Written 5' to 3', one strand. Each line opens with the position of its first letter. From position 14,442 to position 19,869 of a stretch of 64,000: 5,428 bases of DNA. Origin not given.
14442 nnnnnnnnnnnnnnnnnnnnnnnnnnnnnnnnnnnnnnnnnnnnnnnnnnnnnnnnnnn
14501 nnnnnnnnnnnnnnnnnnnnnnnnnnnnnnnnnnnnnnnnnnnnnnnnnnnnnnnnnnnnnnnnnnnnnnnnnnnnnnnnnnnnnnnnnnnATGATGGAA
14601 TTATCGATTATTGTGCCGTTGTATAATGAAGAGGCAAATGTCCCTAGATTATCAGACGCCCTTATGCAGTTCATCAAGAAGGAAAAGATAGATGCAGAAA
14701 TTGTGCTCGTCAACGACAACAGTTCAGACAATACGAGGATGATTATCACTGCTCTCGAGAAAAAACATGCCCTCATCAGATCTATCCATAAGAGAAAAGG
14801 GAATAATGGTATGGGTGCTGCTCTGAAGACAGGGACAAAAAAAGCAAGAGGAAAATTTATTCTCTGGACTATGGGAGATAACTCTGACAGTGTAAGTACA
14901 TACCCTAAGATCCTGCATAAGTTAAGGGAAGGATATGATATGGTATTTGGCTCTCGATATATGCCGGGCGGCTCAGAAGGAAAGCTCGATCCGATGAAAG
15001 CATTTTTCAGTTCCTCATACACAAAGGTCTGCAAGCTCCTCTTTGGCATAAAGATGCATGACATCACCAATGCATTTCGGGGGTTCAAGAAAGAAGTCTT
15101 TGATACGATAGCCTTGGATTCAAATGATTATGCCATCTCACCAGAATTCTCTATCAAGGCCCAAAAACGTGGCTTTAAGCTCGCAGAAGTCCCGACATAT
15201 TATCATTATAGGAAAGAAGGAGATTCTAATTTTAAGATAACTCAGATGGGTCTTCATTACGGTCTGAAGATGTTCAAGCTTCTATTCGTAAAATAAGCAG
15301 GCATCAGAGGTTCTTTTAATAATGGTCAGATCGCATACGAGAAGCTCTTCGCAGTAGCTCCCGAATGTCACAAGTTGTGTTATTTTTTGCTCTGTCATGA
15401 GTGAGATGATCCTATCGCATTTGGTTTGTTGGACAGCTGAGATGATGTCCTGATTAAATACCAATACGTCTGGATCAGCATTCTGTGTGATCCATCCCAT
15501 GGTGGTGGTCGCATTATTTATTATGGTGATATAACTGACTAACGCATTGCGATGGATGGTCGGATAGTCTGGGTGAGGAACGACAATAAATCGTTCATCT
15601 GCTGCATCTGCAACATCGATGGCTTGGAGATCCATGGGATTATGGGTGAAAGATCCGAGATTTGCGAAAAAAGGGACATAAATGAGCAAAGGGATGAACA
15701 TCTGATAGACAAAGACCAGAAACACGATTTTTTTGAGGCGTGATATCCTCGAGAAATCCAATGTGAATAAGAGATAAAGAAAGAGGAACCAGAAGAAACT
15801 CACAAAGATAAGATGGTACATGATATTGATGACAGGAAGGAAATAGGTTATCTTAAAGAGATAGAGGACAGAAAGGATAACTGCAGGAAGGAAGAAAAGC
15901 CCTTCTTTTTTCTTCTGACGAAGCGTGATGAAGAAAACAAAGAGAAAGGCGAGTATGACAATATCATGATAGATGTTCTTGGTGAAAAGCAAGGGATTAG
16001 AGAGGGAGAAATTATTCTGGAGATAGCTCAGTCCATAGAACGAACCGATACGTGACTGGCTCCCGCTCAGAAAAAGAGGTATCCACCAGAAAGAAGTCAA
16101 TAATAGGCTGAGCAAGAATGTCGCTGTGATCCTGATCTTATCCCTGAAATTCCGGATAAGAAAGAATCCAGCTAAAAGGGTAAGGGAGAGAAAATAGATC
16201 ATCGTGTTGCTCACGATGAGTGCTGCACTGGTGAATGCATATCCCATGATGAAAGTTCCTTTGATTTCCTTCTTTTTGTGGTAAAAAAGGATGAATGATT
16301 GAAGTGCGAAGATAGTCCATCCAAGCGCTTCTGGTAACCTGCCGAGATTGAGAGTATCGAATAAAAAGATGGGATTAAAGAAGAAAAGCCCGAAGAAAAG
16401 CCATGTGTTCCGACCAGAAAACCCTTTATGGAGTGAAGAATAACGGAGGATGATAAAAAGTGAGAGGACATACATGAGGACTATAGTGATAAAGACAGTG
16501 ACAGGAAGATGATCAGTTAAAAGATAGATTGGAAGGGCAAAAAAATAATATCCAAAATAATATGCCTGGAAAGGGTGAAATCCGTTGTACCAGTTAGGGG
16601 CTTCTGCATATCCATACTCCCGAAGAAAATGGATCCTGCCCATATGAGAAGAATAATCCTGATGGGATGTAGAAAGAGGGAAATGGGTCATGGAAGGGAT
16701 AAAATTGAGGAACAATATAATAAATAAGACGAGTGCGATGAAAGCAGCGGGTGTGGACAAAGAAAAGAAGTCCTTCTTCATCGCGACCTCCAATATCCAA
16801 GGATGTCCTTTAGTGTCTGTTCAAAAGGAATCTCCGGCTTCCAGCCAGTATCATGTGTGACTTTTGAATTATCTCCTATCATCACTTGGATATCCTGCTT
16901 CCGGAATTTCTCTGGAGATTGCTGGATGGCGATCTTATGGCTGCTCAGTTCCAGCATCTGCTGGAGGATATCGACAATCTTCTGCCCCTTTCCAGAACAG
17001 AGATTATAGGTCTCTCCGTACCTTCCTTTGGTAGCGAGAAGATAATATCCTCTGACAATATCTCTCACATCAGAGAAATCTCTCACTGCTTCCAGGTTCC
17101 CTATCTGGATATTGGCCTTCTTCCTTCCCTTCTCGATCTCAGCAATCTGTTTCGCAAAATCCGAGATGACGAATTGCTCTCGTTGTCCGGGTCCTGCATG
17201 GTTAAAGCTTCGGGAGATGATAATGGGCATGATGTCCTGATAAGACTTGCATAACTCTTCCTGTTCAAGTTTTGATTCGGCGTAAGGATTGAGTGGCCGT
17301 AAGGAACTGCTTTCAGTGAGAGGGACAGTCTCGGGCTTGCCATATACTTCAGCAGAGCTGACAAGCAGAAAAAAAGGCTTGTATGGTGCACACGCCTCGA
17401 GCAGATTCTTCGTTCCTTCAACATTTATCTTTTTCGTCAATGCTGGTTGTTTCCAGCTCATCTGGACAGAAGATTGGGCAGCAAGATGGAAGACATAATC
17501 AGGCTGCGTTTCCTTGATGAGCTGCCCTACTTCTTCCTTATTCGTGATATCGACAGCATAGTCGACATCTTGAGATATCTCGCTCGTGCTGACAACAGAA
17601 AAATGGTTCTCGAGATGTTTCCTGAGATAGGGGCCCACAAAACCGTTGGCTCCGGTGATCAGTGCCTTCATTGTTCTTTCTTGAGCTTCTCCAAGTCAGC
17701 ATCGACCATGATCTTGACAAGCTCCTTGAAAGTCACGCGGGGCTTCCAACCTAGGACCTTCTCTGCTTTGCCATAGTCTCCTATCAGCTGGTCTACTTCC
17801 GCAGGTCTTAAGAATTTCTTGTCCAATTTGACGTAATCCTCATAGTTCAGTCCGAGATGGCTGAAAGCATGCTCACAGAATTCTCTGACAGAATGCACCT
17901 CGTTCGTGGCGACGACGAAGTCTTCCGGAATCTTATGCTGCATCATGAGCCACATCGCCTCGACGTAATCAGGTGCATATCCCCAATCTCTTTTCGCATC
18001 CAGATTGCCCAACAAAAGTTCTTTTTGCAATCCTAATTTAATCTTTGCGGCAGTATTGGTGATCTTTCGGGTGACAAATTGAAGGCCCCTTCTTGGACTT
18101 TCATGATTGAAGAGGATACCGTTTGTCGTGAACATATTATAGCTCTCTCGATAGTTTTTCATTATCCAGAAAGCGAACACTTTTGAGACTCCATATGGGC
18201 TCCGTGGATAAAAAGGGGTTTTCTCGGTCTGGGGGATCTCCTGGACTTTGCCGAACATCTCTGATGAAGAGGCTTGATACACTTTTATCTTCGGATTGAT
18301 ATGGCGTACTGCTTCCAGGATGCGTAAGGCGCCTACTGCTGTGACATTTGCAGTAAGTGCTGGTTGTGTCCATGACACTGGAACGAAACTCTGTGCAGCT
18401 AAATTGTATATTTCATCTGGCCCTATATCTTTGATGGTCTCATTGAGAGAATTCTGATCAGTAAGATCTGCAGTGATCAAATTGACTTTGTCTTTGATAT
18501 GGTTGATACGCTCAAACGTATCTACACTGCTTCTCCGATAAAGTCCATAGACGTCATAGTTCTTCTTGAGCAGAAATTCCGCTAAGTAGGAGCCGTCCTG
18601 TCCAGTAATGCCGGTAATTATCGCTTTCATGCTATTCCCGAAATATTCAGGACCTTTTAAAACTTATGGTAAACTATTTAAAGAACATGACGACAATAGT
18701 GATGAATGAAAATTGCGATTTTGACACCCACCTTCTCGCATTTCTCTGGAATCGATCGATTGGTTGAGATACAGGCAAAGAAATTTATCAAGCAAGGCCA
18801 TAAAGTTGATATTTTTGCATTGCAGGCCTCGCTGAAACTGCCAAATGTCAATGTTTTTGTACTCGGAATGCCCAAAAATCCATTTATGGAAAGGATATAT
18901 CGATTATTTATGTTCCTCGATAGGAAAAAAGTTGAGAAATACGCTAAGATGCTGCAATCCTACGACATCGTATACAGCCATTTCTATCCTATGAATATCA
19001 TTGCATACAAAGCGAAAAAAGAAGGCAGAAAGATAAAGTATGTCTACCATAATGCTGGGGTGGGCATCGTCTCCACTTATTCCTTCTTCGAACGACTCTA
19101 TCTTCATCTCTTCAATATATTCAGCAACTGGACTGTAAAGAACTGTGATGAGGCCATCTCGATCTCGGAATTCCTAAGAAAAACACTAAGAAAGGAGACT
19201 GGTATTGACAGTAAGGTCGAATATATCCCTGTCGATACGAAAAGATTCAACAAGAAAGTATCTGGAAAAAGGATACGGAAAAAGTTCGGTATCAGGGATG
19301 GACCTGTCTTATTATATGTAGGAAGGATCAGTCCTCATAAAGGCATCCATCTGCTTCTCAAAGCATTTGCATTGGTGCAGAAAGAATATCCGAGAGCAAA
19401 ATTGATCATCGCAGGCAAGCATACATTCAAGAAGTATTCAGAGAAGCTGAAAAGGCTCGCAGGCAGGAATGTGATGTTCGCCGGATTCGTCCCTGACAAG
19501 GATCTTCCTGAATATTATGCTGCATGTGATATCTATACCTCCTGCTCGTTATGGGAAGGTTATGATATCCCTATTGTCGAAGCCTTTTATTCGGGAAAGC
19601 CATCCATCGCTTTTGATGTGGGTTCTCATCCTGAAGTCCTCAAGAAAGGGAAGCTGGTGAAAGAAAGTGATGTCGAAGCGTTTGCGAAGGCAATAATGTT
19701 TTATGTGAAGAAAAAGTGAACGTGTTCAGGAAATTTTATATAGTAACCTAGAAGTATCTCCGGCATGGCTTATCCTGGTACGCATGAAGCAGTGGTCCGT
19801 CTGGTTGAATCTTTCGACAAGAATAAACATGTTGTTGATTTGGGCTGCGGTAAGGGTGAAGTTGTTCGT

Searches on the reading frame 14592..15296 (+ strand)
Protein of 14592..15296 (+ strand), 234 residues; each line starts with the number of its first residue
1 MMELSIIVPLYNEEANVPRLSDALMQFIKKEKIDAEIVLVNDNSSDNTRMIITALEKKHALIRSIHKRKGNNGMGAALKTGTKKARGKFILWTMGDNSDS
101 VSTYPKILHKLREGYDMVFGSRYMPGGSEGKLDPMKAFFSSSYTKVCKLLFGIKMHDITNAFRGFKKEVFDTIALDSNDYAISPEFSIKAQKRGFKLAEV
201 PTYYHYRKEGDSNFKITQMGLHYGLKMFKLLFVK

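Call 13: search_protein_families(library=pfam, proteins=[window:14592-15296:+], max_evalue=0.000001)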
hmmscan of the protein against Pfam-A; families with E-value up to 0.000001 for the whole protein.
window:14592-15296:+ (234 aa): 1 family
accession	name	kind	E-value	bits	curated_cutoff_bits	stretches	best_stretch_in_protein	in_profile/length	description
PF00535.33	Glycos_transf_2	-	4e-27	95.6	23.3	1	5-172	1-166/168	Glycosyl transferase family 2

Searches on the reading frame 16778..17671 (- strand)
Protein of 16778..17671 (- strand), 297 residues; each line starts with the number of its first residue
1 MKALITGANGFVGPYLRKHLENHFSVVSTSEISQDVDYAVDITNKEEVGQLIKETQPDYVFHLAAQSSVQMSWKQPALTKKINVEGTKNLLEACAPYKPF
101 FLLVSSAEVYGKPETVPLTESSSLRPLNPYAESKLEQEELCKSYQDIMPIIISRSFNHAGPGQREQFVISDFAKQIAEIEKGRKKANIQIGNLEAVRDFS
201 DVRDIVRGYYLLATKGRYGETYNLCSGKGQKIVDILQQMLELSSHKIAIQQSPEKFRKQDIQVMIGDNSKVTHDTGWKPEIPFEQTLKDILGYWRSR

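Call 13: search_protein_families(library=pfam, proteins=[window:16778-17671:-], max_evalue=0.000001)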
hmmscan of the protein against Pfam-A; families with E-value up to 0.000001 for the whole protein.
window:16778-17671:- (297 aa): 6 families
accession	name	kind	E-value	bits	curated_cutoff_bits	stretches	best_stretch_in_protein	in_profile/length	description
PF16363.11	GDP_Man_Dehyd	-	6.1e-64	217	27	1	4-289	1-331/332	GDP-mannose 4,6 dehydratase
PF01370.27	Epimerase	-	5.2e-50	170.5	20.9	1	3-225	1-240/240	NAD dependent epimerase/dehydratase family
PF04321.23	RmlD_sub_bind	-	1e-22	81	27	1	1-147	1-142/287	RmlD substrate binding domain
PF02719.21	Polysacc_synt_2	-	2.8e-10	40.3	20.2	1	29-248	49-252/293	Polysaccharide biosynthesis protein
PF07993.18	NAD_binding_4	-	1.1e-09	38.3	20.1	1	56-155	88-204/258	Male sterility protein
PF01073.25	3Beta_HSD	-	3.2e-09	36.7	22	1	5-142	2-158/280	3-beta hydroxysteroid dehydrogenase/isomerase family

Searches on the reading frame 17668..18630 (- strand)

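Call 13: search_protein_families(library=pfam, proteins=[window:17668-18630:-], max_evalue=0.000001)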
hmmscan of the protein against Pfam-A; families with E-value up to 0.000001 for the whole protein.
window:17668-18630:- (320 aa): 3 families
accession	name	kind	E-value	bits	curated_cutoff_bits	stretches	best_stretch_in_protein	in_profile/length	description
PF16363.11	GDP_Man_Dehyd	-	2.7e-134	448.3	27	1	4-308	1-332/332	GDP-mannose 4,6 dehydratase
PF01370.27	Epimerase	-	7.1e-74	248.7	20.9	1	4-241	2-240/240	NAD dependent epimerase/dehydratase family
PF04321.23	RmlD_sub_bind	-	1.1e-10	41.5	27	1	1-153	1-132/287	RmlD substrate binding domain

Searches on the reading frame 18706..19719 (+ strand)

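Call 13: search_protein_families(library=pfam, proteins=[window:18706-19719:+], max_evalue=0.000001)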
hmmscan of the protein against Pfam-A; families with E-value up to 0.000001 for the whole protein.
window:18706-19719:+ (337 aa): 4 families
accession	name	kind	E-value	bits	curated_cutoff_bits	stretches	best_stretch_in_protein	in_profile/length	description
PF00534.26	Glycos_transf_1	-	2.3e-36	125.3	26.4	1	189-335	4-157/172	Glycosyl transferases group 1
PF13692.12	Glyco_trans_1_4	-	7.5e-31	107.7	27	1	200-331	2-137/142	Glycosyl transferases group 1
PF13439.12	Glyco_transf_4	-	1.2e-17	64.9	28.5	1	14-175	2-163/170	Glycosyltransferase Family 4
PF13579.12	Glyco_trans_4_4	-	9.4e-07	29.7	29.7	0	15-176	2-157/158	Glycosyl transferase 4-like domain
